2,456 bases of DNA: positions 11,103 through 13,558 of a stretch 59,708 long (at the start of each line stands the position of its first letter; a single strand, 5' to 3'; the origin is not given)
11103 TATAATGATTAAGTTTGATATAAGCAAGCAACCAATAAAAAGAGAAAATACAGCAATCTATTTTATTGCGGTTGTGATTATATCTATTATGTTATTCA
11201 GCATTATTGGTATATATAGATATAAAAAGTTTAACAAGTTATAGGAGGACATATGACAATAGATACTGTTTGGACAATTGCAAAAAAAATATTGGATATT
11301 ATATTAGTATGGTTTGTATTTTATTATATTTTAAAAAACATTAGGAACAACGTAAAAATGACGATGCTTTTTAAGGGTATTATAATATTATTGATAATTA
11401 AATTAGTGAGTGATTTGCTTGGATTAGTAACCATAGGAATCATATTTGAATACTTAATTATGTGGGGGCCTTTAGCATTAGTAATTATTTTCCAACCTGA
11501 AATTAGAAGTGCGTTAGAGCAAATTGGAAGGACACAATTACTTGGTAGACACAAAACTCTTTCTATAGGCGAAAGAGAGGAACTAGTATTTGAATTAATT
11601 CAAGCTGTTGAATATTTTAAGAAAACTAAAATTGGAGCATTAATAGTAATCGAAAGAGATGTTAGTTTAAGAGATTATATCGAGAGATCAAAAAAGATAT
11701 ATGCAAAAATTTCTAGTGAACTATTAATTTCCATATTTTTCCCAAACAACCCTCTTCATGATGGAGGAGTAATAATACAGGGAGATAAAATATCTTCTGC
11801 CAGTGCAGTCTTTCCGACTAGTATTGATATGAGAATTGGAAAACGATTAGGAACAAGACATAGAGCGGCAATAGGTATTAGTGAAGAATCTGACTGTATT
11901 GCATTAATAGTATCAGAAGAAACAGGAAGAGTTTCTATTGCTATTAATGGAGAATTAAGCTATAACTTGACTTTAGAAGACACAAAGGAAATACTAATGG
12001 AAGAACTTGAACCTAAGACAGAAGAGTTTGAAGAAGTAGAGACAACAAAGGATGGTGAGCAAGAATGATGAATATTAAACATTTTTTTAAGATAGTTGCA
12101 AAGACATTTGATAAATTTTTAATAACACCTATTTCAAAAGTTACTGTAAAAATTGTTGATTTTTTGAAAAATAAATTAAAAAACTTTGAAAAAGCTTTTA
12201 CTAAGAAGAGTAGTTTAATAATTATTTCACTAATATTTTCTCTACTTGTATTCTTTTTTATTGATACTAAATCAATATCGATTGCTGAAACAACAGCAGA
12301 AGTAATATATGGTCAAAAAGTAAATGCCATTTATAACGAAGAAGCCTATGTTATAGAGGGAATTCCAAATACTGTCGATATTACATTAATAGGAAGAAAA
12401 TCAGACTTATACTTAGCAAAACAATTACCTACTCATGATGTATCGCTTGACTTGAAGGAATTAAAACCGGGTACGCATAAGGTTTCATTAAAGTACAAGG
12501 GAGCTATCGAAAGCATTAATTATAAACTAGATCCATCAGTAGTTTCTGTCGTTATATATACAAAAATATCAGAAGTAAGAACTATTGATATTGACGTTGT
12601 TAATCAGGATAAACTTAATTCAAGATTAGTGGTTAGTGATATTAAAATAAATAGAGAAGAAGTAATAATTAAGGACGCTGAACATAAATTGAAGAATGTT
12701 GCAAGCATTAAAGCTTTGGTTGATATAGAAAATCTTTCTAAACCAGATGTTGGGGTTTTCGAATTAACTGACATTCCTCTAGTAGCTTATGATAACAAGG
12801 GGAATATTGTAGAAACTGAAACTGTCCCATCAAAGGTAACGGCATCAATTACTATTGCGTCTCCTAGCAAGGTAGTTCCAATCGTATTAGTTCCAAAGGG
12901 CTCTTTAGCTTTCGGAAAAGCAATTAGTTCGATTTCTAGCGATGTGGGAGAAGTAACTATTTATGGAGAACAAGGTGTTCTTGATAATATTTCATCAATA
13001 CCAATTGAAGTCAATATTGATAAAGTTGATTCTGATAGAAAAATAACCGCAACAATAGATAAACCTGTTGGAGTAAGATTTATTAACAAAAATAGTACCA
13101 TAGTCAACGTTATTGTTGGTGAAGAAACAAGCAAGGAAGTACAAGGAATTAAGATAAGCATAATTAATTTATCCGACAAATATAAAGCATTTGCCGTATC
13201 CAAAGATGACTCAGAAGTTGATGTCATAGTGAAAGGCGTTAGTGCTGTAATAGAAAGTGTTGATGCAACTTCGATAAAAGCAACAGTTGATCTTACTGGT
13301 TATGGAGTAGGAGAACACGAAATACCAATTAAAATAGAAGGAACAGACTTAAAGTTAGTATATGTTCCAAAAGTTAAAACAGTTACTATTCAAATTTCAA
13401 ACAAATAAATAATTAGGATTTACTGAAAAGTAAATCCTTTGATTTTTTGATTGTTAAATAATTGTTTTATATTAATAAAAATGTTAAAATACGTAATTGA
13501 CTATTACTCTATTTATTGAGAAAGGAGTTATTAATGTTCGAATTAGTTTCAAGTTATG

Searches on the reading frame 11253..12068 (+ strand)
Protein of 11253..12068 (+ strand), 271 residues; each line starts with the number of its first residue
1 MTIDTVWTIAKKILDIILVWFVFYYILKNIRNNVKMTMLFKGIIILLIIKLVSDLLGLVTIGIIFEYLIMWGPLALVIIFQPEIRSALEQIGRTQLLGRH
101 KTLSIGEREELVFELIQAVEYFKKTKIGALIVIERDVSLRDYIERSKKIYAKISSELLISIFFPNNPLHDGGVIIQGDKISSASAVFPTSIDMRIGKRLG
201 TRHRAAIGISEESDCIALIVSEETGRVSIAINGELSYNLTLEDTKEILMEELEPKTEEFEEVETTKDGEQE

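Call 68: search_protein_families(library=pfam, proteins=[window:11253-12068:+], max_evalue=0.00001)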
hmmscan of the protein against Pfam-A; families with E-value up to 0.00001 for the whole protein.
window:11253-12068:+ (271 aa): 2 families
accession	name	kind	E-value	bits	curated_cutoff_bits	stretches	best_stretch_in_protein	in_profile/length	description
PF02457.21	DAC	-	5.1e-40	136.2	27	1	117-234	2-118/119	DisA bacterial checkpoint controller nucleotide-binding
PF19293.4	CdaA_N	-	2.6e-10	40.8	23.8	1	11-84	8-81/81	CdaA N-terminal transmembrane domain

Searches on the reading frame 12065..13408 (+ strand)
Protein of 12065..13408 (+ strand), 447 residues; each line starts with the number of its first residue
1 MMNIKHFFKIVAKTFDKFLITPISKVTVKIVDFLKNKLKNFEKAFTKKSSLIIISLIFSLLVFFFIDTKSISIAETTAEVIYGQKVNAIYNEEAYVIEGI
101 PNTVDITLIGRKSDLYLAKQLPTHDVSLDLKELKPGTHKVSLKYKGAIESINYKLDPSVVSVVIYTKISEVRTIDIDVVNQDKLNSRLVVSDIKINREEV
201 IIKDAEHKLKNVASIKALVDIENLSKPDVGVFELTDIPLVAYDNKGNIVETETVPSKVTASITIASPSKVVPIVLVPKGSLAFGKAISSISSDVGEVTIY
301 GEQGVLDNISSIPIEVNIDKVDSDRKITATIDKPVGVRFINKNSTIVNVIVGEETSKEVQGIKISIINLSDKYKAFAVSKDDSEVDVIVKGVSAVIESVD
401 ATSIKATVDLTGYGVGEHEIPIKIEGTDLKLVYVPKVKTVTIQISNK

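Call 68: search_protein_families(library=pfam, proteins=[window:12065-13408:+], max_evalue=0.00001)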
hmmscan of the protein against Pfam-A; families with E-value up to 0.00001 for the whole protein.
window:12065-13408:+ (447 aa): 1 family
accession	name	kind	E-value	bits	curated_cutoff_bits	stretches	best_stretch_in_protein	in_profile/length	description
PF07949.17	YbbR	-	7.4e-23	81.1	22.3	2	271-347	1-79/81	YbbR-like protein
